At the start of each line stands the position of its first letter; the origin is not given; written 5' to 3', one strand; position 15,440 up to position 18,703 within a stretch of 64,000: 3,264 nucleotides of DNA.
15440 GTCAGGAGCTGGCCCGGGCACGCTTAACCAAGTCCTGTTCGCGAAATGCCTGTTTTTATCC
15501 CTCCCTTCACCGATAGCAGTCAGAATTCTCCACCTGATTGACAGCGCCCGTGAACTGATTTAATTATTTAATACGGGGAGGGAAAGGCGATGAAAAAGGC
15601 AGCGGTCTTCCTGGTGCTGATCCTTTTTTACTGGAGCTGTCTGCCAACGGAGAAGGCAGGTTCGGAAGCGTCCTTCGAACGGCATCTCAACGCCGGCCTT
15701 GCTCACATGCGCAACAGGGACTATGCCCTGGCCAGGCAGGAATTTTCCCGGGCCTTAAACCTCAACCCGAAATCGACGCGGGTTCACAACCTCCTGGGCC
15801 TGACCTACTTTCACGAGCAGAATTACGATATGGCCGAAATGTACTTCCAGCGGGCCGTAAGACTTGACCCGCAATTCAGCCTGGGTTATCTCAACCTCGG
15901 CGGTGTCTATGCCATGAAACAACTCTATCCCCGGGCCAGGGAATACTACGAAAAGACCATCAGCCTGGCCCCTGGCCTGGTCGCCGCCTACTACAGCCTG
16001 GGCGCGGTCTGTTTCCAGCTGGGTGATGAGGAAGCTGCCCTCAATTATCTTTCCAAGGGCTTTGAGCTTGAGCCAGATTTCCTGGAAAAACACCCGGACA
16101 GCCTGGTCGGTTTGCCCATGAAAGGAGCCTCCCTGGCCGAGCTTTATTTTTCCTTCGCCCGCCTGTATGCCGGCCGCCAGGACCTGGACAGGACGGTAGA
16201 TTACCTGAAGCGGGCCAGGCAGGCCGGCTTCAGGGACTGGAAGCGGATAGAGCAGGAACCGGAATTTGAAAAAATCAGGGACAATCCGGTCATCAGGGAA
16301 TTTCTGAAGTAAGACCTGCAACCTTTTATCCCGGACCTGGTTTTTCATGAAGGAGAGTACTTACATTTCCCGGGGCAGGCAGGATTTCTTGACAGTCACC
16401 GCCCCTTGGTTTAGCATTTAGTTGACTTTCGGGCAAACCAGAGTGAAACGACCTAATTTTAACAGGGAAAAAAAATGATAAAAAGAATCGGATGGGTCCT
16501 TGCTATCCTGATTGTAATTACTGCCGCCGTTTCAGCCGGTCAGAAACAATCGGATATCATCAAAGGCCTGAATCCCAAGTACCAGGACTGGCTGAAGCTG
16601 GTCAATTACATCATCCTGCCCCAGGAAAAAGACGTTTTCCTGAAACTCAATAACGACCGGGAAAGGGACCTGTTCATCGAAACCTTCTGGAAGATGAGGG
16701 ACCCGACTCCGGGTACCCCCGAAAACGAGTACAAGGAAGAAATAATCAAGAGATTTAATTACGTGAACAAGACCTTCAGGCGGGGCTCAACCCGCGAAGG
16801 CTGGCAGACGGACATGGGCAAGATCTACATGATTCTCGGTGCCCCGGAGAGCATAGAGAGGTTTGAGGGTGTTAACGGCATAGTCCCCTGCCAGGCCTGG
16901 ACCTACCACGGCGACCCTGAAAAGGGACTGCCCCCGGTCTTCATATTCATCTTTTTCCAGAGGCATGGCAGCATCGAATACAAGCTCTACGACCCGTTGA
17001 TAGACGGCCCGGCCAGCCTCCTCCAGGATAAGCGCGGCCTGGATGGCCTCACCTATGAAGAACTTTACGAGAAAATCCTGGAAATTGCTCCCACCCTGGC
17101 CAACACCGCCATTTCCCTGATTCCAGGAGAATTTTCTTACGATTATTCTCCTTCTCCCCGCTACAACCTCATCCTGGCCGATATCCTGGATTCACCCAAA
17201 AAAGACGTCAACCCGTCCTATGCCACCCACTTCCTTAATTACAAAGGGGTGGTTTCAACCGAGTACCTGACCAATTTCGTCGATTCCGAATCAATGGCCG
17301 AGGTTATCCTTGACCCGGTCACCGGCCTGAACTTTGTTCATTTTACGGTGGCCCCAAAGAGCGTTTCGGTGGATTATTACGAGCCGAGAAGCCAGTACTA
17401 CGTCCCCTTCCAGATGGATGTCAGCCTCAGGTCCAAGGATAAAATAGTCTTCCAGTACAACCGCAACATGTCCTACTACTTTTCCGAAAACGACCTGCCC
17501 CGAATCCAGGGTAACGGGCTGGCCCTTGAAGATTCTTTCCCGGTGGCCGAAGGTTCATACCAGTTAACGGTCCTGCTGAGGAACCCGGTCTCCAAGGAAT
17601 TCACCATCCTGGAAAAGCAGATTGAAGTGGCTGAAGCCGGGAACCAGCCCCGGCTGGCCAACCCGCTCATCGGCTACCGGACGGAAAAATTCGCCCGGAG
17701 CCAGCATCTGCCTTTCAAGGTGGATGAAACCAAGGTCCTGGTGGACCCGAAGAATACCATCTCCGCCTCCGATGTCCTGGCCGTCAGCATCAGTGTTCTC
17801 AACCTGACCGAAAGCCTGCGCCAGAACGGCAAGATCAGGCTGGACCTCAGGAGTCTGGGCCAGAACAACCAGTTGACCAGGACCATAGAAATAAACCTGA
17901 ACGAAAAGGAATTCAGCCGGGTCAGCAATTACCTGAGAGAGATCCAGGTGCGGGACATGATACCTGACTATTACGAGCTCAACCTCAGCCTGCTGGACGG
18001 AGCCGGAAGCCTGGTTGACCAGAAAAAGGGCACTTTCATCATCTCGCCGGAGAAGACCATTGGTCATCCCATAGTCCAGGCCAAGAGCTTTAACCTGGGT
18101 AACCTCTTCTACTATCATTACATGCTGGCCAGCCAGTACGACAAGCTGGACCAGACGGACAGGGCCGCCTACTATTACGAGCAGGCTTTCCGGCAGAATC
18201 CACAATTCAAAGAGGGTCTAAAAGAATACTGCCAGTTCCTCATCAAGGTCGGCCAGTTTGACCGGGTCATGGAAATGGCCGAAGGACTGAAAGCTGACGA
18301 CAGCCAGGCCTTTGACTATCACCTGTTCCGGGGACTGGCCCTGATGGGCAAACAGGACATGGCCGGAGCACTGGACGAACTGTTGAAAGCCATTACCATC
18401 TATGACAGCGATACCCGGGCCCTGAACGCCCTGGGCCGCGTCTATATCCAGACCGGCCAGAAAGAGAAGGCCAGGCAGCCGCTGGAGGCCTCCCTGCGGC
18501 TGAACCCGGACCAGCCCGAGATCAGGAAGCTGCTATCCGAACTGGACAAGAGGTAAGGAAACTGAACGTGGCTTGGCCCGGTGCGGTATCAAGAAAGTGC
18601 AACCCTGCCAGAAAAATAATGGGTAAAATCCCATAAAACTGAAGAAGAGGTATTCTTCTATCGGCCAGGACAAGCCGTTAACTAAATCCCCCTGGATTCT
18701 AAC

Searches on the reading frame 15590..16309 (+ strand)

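Call 6: search_protein_families(library=pfam, proteins=[window:15590-16309:+], max_evalue=0.001)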
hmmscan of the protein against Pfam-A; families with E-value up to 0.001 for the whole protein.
window:15590-16309:+ (240 aa): 16 families
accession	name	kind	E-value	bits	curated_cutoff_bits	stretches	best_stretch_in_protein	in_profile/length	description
PF00515.34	TPR_1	-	1.1e-25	88.8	27.8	2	64-96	2-34/34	Tetratricopeptide repeat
PF07719.23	TPR_2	-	2.5e-24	83.8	27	3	64-95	2-33/34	Tetratricopeptide repeat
PF13181.12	TPR_8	-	1.7e-22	78.1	25.7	2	64-95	2-33/34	Tetratricopeptide repeat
PF13432.12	TPR_16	-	1.2e-16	61.2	32.7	2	33-95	1-63/65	Tetratricopeptide repeat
PF13428.12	TPR_14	-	6.6e-15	54.6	23.5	0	32-70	4-42/44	Tetratricopeptide repeat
PF13424.12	TPR_12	-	7.4e-15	55.3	30.1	2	100-159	6-73/77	Tetratricopeptide repeat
PF13414.12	TPR_11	-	1.6e-14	53.7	26.8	1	44-74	9-39/42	TPR repeat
PF13431.12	TPR_17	-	9.3e-14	50.9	24.4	0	52-83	2-33/34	Tetratricopeptide repeat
PF14559.12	TPR_19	-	5.1e-11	43.2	25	1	40-95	2-57/68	Tetratricopeptide repeat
PF13371.12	TPR_9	-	3.3e-09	37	35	0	105-162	3-60/73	Tetratricopeptide repeat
PF23914.1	TPR_CcmH_CycH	-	1.5e-05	25.3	42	0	68-155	55-145/158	Cytochrome c-type biogenesis protein H TPR domain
PF08238.18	Sel1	-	2.4e-05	25.1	30.7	0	95-123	4-31/36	Sel1 repeat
PF13174.12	TPR_6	-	2.6e-05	25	26.3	0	33-62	4-33/33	Tetratricopeptide repeat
PF12895.13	ANAPC3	-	4.3e-05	24.1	27.2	0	36-88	30-81/82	Anaphase-promoting complex, cyclosome, subunit 3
PF25060.1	ARM_TT21_2nd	-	5.7e-05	23.2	27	1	34-168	133-259/270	Tetratricopeptide repeat protein 21 second ARM domain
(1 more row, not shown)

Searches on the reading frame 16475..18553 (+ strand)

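Call 6: search_protein_families(library=pfam, proteins=[window:16475-18553:+], max_evalue=0.001)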
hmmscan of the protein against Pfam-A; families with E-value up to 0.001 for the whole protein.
window:16475-18553:+ (693 aa): 9 families
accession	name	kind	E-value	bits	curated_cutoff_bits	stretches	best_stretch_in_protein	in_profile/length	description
PF14559.12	TPR_19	-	3.4e-14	53.4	25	2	623-690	1-68/68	Tetratricopeptide repeat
PF07719.23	TPR_2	-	1.7e-11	43.7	27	0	648-679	2-33/34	Tetratricopeptide repeat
PF13428.12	TPR_14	-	2.2e-10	40.6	23.5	1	648-689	2-43/44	Tetratricopeptide repeat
PF20094.4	GWxTD_dom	-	8.9e-10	39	26.9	1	33-145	24-127/172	GWxTD domain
PF13181.12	TPR_8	-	7.5e-09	35.5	25.7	1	648-679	2-33/34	Tetratricopeptide repeat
PF13432.12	TPR_16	-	2.2e-07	31.6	32.7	0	646-681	30-65/65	Tetratricopeptide repeat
PF00515.34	TPR_1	-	2.9e-07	30.5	27.8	0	648-679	2-33/34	Tetratricopeptide repeat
PF13431.12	TPR_17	-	9.1e-07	29.1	24.4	0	636-668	2-34/34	Tetratricopeptide repeat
PF13424.12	TPR_12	-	0.0001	22.8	30.1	1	619-676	9-74/77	Tetratricopeptide repeat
